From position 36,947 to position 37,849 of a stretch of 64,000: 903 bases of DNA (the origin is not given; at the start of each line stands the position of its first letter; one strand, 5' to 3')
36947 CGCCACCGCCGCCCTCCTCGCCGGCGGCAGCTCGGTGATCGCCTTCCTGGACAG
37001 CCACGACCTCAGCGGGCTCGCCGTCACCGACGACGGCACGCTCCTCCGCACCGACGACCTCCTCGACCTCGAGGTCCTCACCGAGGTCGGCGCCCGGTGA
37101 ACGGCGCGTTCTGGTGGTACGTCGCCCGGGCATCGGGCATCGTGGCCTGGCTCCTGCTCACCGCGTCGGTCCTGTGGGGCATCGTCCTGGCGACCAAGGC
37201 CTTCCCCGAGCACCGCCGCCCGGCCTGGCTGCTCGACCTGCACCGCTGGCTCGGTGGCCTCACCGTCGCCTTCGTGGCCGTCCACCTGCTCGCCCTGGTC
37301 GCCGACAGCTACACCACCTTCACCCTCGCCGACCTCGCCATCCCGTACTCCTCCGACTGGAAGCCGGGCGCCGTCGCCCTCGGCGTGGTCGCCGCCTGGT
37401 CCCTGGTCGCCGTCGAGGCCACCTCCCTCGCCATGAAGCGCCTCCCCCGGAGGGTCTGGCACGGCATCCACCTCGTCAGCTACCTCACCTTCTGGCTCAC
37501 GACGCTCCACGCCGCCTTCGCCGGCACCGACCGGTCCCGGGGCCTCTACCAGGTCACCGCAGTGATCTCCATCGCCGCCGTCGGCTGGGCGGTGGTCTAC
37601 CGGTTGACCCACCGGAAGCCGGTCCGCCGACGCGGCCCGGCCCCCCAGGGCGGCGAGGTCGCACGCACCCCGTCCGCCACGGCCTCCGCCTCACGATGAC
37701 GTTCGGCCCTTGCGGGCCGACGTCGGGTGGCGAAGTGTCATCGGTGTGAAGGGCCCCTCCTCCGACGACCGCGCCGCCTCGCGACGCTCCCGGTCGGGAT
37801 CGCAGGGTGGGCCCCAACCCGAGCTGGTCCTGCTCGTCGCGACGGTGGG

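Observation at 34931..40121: Candidate extracytoplasmic flavin/iron redox-and-transport module: two unknown secreted proteins, ApbE, a ferric-reductase b-cytochrome and a hemerythrin-tailed P1B ATPase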

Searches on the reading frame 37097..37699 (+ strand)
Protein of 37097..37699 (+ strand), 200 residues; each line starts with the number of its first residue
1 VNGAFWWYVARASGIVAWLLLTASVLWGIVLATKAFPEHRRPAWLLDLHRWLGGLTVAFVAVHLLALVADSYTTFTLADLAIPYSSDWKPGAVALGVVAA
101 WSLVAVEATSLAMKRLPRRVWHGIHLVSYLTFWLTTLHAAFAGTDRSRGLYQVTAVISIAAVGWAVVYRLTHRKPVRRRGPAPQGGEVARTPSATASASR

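Call 5: search_protein_families(library=pfam, max_evalue=0.1, proteins=[window:37097-37699:+])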
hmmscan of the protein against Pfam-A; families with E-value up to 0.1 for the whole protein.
window:37097-37699:+ (200 aa): 3 families
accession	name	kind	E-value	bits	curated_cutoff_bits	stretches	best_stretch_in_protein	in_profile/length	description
PF01794.25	Ferric_reduct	-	1.1e-07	32.4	28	1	14-135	2-120/121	Ferric reductase like transmembrane component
PF14358.11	DUF4405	-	0.014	16.3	26.7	1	25-65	14-63/66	Domain of unknown function (DUF4405)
PF01292.26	Ni_hydr_CYTB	-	0.055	13.7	30.1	1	12-72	101-167/179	Prokaryotic cytochrome b561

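Call 6: search_protein_families(library=ncbifam, max_evalue=0.1, proteins=[window:37097-37699:+])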
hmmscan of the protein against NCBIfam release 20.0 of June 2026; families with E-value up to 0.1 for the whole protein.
window:37097-37699:+ (200 aa): 0 families

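Call 7: find_encoding_contigs(protein=window:37097-37699:+, flank=10000, max_places=6)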
Protein window:37097-37699:+ (200 aa): no gene with exactly this product is on record in the collection.

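Call 48: find_homologous_proteins(query=window:37097-37699:+, max_evalue=0.00001)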
Query window:37097-37699:+ (200 aa): 2407 proteins with E <= 0.00001 among 4537 candidates; the best 120 are listed.
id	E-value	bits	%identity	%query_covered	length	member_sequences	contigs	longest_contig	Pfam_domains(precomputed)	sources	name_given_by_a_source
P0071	1.2e-122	425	99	100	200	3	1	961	PF01794.26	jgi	jgi:methionine sulfoxide reductase heme-binding subunit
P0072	4.3e-102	358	93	87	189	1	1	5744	PF01794.26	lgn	-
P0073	6.0e-99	348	84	93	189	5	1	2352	PF01794.26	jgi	jgi:methionine sulfoxide reductase heme-binding subunit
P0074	3.3e-97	342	81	100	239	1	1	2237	PF01794.26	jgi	jgi:DMSO/TMAO reductase YedYZ heme-binding membrane subunit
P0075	2.0e-96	339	82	98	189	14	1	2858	PF01794.26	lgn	-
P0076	2.2e-96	339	86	87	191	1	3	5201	PF01794.26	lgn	-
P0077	2.3e-95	336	83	91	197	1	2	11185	PF01794.26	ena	-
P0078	2.6e-95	336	85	86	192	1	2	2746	PF01794.26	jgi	jgi:predicted ferric reductase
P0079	9.1e-95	334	85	89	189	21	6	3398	PF01794.26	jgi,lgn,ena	jgi:sulfoxide reductase heme-binding subunit YedZ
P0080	1.2e-94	334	79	99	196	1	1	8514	PF01794.26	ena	-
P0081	1.5e-94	333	84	89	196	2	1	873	PF01794.26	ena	-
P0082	1.7e-94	333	82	91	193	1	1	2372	PF01794.26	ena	-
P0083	1.8e-94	333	86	90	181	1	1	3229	PF01794.26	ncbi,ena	-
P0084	3.4e-94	332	80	97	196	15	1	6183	PF01794.26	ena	-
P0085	7.4e-94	331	81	92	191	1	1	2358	PF01794.26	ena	-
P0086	1.1e-93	330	77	100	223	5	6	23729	PF01794.26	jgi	jgi:DMSO/TMAO reductase YedYZ heme-binding membrane subunit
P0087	1.2e-93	330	80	93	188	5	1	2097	PF01794.26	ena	-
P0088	3.8e-93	329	82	91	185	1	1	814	PF01794.26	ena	-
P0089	8.3e-93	328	79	96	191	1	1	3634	PF01794.26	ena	-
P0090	1.2e-92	327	81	86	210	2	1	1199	PF01794.26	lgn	-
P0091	1.5e-92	327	81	92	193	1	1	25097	PF01794.26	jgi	jgi:hypothetical protein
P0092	4.1e-92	325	80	91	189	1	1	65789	PF01794.26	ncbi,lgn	-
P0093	4.8e-92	325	78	99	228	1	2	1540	PF01794.26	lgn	-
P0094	8.5e-92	324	79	97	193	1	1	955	PF01794.26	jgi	jgi:sulfoxide reductase heme-binding subunit YedZ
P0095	9.7e-92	324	84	89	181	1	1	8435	PF01794.26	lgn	-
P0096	2.0e-91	323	82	87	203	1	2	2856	PF01794.26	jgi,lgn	jgi:predicted ferric reductase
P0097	2.0e-91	323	82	90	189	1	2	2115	PF01794.26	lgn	-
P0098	7.7e-91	321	76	100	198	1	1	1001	PF01794.26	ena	-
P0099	7.3e-90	318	81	89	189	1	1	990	PF01794.26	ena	-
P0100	8.2e-90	318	74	94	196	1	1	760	PF01794.26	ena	-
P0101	2.9e-88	313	73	100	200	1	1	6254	PF01794.26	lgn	-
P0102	3.2e-86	306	79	89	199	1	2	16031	PF01794.26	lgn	-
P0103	9.4e-86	305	73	94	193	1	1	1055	PF01794.26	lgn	-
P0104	3.2e-85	303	71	96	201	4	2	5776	PF01794.26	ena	-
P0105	4.9e-85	302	69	100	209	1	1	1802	PF01794.26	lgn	-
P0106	6.1e-85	302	75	93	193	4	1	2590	PF01794.26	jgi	jgi:methionine sulfoxide reductase heme-binding subunit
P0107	9.8e-85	301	76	91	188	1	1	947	PF01794.26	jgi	jgi:DMSO/TMAO reductase YedYZ heme-binding membrane subunit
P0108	1.7e-83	297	74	86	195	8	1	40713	PF01794.26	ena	-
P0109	2.3e-83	297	74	93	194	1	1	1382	PF01794.26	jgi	jgi:predicted ferric reductase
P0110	2.4e-83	297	74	84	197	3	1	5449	PF01794.26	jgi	-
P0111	2.9e-83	296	69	100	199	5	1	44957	PF01794.26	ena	-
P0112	4.4e-83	296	71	94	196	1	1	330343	PF01794.26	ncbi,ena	-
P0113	4.5e-83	296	71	96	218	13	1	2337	PF01794.26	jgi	jgi:predicted ferric reductase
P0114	5.8e-83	295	73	93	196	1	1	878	PF01794.26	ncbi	-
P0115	8.4e-83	295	70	98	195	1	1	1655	PF01794.26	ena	-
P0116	9.9e-83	295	77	85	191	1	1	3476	PF01794.26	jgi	jgi:predicted ferric reductase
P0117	1.3e-82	294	76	85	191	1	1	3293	PF01794.26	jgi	jgi:methionine sulfoxide reductase heme-binding subunit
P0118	2.1e-82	294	69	97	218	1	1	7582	PF01794.26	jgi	jgi:predicted ferric reductase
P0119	3.3e-82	293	73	90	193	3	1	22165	PF01794.26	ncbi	-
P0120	4.3e-82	293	71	90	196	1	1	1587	PF01794.26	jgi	jgi:sulfoxide reductase heme-binding subunit YedZ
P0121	9.2e-82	292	66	100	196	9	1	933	PF01794.26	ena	-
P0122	1.1e-81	291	71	94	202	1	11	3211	PF01794.26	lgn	-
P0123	1.3e-81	291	76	85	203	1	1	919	PF01794.26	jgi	jgi:DMSO/TMAO reductase YedYZ heme-binding membrane subunit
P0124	1.9e-81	291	69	92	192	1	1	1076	PF01794.26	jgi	jgi:predicted ferric reductase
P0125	4.9e-81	289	72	92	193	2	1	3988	PF01794.26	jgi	jgi:DMSO/TMAO reductase YedYZ heme-binding membrane subunit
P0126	5.0e-81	289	70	96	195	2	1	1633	PF01794.26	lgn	-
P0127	5.3e-81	289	76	86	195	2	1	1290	PF01794.26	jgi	-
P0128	6.4e-81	289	73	85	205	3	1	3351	PF01794.26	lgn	-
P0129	9.1e-81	288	77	86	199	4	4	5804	PF01794.26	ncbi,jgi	jgi:sulfoxide reductase heme-binding subunit YedZ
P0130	9.2e-81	288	66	95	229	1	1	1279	PF01794.26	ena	-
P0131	9.2e-81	288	77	89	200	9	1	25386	PF01794.26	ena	-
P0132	9.8e-81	288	71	96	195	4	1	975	PF01794.26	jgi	jgi:DMSO/TMAO reductase YedYZ heme-binding membrane subunit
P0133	1.1e-80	288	73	86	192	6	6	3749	PF01794.26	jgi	jgi:DMSO/TMAO reductase YedYZ heme-binding membrane subunit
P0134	1.2e-80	288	67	98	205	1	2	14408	PF01794.26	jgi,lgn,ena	-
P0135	1.2e-80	288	67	99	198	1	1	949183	PF01794.26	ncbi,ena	-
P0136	1.3e-80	288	77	86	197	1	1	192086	PF01794.26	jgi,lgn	jgi:predicted ferric reductase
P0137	1.3e-80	288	69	93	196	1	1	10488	PF01794.26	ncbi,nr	ncbi:MAG TPA: ferric reductase-like transmembrane domain-containing protein [Ilumatobacteraceae bact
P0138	1.9e-80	287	67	100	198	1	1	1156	PF01794.26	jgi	-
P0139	2.0e-80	287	73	84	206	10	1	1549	PF01794.26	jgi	jgi:predicted ferric reductase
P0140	2.0e-80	287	72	90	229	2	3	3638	PF01794.26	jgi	jgi:sulfoxide reductase heme-binding subunit YedZ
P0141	2.1e-80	287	74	93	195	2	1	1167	PF01794.26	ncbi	-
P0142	2.4e-80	287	74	88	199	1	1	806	PF01794.26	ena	-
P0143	2.5e-80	287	73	84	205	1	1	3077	PF01794.26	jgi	jgi:methionine sulfoxide reductase heme-binding subunit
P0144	3.1e-80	287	75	85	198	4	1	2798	PF01794.26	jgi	jgi:DMSO/TMAO reductase YedYZ heme-binding membrane subunit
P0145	3.9e-80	286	70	90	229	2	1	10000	PF01794.26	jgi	-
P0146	4.1e-80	286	75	89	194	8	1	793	PF01794.26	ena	-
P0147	4.6e-80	286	72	84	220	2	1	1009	PF01794.26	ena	-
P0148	7.3e-80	285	72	87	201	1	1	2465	PF01794.26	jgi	jgi:sulfoxide reductase heme-binding subunit YedZ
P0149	8.7e-80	285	72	94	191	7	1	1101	PF01794.26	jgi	jgi:predicted ferric reductase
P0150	9.3e-80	285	67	97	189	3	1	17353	PF01794.26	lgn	-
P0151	9.6e-80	285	70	92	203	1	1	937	PF01794.26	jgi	-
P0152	9.6e-80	285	74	87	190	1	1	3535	PF01794.26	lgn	-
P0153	1.0e-79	285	74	87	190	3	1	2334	PF01794.26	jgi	-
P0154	1.0e-79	285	74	86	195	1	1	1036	PF01794.26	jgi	-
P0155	1.2e-79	285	75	87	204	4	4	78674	PF01794.26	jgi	jgi:DMSO/TMAO reductase YedYZ heme-binding membrane subunit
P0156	1.4e-79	285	69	91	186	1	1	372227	PF01794.26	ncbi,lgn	-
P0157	1.5e-79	284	73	86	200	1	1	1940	PF01794.26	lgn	-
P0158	1.6e-79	284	74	90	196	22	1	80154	PF01794.26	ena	-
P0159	1.8e-79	284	66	92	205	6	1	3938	PF01794.26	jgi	-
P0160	2.0e-79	284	72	92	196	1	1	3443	PF01794.26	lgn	-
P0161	2.1e-79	284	69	94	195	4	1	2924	PF01794.26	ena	-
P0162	2.2e-79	284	73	92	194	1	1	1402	PF01794.26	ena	-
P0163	2.8e-79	283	69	100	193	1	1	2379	PF01794.26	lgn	-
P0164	3.6e-79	283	74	86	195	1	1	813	PF01794.26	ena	-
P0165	4.0e-79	283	68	90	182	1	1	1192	PF01794.26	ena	-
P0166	4.2e-79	283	70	90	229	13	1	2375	PF01794.26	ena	-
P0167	4.7e-79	283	68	97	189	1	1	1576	PF01794.26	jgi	jgi:DMSO/TMAO reductase YedYZ heme-binding membrane subunit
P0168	5.6e-79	282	66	99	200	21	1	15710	PF01794.26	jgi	jgi:methionine sulfoxide reductase heme-binding subunit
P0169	6.8e-79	282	69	96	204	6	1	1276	PF01794.26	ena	-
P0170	7.1e-79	282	72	86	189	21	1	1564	PF01794.26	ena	-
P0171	7.9e-79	282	70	99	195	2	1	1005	PF01794.26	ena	-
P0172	8.2e-79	282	72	86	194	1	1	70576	PF01794.26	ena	-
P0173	8.6e-79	282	74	86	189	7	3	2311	PF01794.26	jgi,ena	jgi:predicted ferric reductase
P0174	1.1e-78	282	66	94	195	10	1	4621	PF01794.26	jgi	-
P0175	1.4e-78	281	67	100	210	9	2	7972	PF01794.26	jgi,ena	jgi:sulfoxide reductase heme-binding subunit YedZ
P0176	1.4e-78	281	68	95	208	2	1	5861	PF01794.26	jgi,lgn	-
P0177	1.5e-78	281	65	94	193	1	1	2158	PF01794.26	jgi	jgi:sulfoxide reductase heme-binding subunit YedZ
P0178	1.8e-78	281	73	86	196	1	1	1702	PF01794.26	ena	-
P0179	1.9e-78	281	63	98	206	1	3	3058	PF01794.26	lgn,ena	-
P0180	2.1e-78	281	69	93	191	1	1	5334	PF01794.26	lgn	-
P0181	2.1e-78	281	69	89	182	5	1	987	PF01794.26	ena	-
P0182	2.2e-78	281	73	90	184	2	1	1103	PF01794.26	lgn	-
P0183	2.4e-78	280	74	88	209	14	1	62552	PF01794.26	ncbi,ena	-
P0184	3.2e-78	280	74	86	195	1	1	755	PF01794.26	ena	-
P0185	3.4e-78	280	65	96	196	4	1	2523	PF01794.26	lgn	-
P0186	3.5e-78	280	70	96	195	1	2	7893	PF01794.26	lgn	-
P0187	4.4e-78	280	70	92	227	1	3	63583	PF01794.26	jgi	jgi:DMSO/TMAO reductase YedYZ heme-binding membrane subunit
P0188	4.7e-78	279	74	88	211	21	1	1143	PF01794.26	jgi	jgi:DMSO/TMAO reductase YedYZ heme-binding membrane subunit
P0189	5.5e-78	279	69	86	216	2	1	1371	PF01794.26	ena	-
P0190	5.7e-78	279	76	85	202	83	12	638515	PF01794.26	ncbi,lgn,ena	-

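Call 49: find_encoding_contigs(protein=P0190, flank=8000, max_places=2)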
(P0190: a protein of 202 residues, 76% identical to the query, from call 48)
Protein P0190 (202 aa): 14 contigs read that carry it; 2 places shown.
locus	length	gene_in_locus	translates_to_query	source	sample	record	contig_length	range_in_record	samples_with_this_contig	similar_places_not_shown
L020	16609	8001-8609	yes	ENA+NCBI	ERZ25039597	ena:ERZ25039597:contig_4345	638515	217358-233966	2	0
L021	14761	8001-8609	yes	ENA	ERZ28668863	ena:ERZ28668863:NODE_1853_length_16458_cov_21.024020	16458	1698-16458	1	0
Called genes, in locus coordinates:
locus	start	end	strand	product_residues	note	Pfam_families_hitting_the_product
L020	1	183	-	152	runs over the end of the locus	PF12706:Lactamase_B_2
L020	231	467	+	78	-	-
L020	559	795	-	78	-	-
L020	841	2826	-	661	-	PF00884:Sulfatase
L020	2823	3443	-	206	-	-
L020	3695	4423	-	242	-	PF00512:HisKA, PF13581:HATPase_c_2 (faint), PF02518:HATPase_c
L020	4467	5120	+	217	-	-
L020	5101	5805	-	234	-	PF00072:Response_reg, PF00486:Trans_reg_C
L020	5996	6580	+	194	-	-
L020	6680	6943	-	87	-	-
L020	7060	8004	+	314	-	PF02424:ApbE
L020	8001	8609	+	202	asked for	PF01794:Ferric_reduct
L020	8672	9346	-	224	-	PF13468:Glyoxalase_3 (weak), PF13669:Glyoxalase_4 (weak)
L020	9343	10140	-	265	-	PF12697:Abhydrolase_6, PF00561:Abhydrolase_1, PF12146:Hydrolase_4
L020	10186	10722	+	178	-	PF00903:Glyoxalase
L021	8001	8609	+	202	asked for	PF01794:Ferric_reduct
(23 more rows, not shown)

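Call 50: find_encoding_contigs(protein=P0135, flank=8000, max_places=1)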
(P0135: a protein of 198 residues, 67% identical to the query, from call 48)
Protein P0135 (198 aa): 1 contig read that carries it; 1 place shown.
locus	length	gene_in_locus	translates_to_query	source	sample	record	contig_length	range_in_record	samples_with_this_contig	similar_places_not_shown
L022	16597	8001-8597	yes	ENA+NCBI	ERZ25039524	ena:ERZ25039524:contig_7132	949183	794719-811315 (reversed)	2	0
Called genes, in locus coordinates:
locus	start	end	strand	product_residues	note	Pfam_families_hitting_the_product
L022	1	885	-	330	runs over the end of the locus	PF00296:Bac_luciferase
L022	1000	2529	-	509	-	PF00501:AMP-binding, PF13193:AMP-binding_C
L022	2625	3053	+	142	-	-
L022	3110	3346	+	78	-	PF02604:PhdYeFM_antitox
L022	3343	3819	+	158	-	PF01850:PIN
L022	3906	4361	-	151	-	PF02518:HATPase_c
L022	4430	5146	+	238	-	-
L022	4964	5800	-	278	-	PF00486:Trans_reg_C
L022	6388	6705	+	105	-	-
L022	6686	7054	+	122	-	-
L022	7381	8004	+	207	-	PF02424:ApbE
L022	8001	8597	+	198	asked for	PF01794:Ferric_reduct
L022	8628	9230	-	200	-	PF13628:DUF4142, PF03713:DUF305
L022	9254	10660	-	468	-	PF04234:CopC, PF05425:CopD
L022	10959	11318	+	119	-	-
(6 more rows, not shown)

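Call 51: find_encoding_contigs(protein=P0156, flank=8000, max_places=1)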
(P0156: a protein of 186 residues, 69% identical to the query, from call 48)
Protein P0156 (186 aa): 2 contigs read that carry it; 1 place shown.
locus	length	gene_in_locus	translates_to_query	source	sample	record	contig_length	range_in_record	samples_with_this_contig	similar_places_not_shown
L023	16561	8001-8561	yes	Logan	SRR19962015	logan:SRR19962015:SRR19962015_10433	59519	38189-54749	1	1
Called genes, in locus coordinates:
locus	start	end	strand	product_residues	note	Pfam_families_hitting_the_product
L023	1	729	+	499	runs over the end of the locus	-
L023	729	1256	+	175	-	-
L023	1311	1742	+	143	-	-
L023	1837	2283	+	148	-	-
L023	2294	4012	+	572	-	PF04234:CopC, PF05425:CopD (weak)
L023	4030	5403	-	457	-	PF00672:HAMP, PF00512:HisKA, PF02518:HATPase_c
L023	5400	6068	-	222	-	PF00072:Response_reg, PF00486:Trans_reg_C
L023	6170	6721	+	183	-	-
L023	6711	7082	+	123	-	-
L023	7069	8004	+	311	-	PF02424:ApbE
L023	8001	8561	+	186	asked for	PF01794:Ferric_reduct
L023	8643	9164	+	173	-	-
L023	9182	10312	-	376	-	-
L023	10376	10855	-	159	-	PF00293:NUDIX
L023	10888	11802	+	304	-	PF00682:HMGL-like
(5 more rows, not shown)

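Call 73: predict_structure(alignment_id=A4)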
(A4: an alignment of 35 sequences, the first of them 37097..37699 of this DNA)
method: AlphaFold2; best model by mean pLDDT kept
length: 200 residues; sequences in the alignment: 35
mean_pLDDT: 72.4   pTM: 0.54
mean pLDDT of the five models: 72.4, 70.6, 68.1, 67.1, 62.1
residues with pLDDT >= 90: 0; 70-90: 137; 50-70: 62; < 50: 1
segments of 3 or more residues with pLDDT < 50: none
pLDDT, mean of each block of 10 residues (from residue 1): 76 76 75 71 79 77 76 71 74 76 78 81 77 72 62 65 69 69 61 62
secondary structure, 60 per line:
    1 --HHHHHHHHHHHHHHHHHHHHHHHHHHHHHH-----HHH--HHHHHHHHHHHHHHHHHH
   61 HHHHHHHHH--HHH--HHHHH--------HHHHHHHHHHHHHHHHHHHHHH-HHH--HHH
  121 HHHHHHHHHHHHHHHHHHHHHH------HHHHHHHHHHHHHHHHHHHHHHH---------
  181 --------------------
elements in order: H3-32 H43-69 H77-81 H90-111 H118-142 H149-171

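Call 83: list_cluster_members(proteins=[P0001, window:37097-37699:+, window:37746-40121:+, window:37710-40121:+, window:35647-36177:+])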
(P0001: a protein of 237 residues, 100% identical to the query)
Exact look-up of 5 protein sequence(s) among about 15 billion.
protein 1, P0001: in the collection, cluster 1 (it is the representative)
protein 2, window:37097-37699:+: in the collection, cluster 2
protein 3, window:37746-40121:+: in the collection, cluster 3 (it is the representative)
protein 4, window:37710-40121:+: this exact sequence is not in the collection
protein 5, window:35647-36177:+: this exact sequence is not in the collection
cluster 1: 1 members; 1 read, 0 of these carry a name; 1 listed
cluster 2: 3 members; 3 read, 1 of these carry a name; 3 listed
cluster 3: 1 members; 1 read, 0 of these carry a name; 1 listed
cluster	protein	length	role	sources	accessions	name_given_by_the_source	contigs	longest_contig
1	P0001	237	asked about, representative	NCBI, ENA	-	-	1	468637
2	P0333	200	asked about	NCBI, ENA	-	-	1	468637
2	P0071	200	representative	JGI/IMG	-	methionine sulfoxide reductase heme-binding subunit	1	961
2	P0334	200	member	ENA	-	-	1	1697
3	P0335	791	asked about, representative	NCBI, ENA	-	-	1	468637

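Call 90: fold_search(model_id=the predicted structure, library=pdb)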
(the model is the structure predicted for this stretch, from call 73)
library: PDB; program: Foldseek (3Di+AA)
matches with E <= 10: 301; with E <= 0.001: 0
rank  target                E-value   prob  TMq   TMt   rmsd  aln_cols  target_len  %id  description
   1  8ucd_A                1.2e-02  1.00  0.54  0.46   6.1       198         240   18  Cryo-EM structure of human STEAP1 in complex with AMG 509 Fab (released 2023-11-22)
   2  8ucd_C                1.3e-02  1.00  0.53  0.46   8.9       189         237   18  Cryo-EM structure of human STEAP1 in complex with AMG 509 Fab (released 2023-11-22)
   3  7tai_A                1.4e-02  1.00  0.60  0.30   5.1       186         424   19  Structure of STEAP2 in complex with ligands (released 2023-01-25)
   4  8ucd_B                4.4e-02  1.00  0.53  0.45   7.1       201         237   18  Cryo-EM structure of human STEAP1 in complex with AMG 509 Fab (released 2023-11-22)
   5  7xge_A                2.5e-01  0.30  0.23  0.25  16.8       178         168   12  Crystal structure of MCL-1 in complex with computationally designed inhibitor protein (released 2022-07-20)
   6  4ogq_A                3.1e-01  0.63  0.34  0.32  14.1       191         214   13  Internal Lipid Architecture of the Hetero-Oligomeric Cytochrome b6f Complex (released 2014-05-14)
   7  8qta                  4.7e-01  0.82  0.42  0.24   9.3       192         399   16  Cryo-EM structure of Streptococcus pneumoniae NADPH oxidase F397A mutant in complex with NADPH (released 2024-07-24)
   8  5o0t                  5.4e-01  0.77  0.40  0.39   7.5       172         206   19  CRYSTAL STRUCTURE OF TRANS-MEMBRANE DOMAIN OF Cylindrospermum stagnale NADPH-OXIDASE 5 (NOX5) (released 2017-06-28)
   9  7xge_G                8.6e-01  0.15  0.23  0.26  14.2       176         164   10  Crystal structure of MCL-1 in complex with computationally designed inhibitor protein (released 2022-07-20)
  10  6mux_d                1.1e+00  0.15  0.24  0.25  19.8       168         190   15  The structure of the Plasmodium falciparum 20S proteasome in complex with one PA28 activator (released 2019-08-07)
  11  7xge_E                1.1e+00  0.35  0.30  0.38  13.4       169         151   11  Crystal structure of MCL-1 in complex with computationally designed inhibitor protein (released 2022-07-20)
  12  2uuh                  1.1e+00  0.20  0.24  0.30  14.5       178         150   19  Crystal structure of Human Leukotriene C4 Synthase in complex with substrate glutathione (released 2007-07-17)
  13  3leo                  1.1e+00  0.20  0.24  0.30  14.9       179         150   16  Structure of human Leukotriene C4 synthase mutant R31Q in complex with glutathione (released 2010-10-27)
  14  8tn1_A                1.2e+00  0.66  0.38  0.50  13.6       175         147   12  De novo designed protein binds poly ADP ribose polymerase inhibitors (PARPi) - apo (released 2024-04-24)
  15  8hlp_A                1.4e+00  0.41  0.37  0.08   9.7       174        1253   13  Cryo-EM structure of human high-voltage activated L-type calcium channel CaV1.2 (apo) (released 2024-04-24)
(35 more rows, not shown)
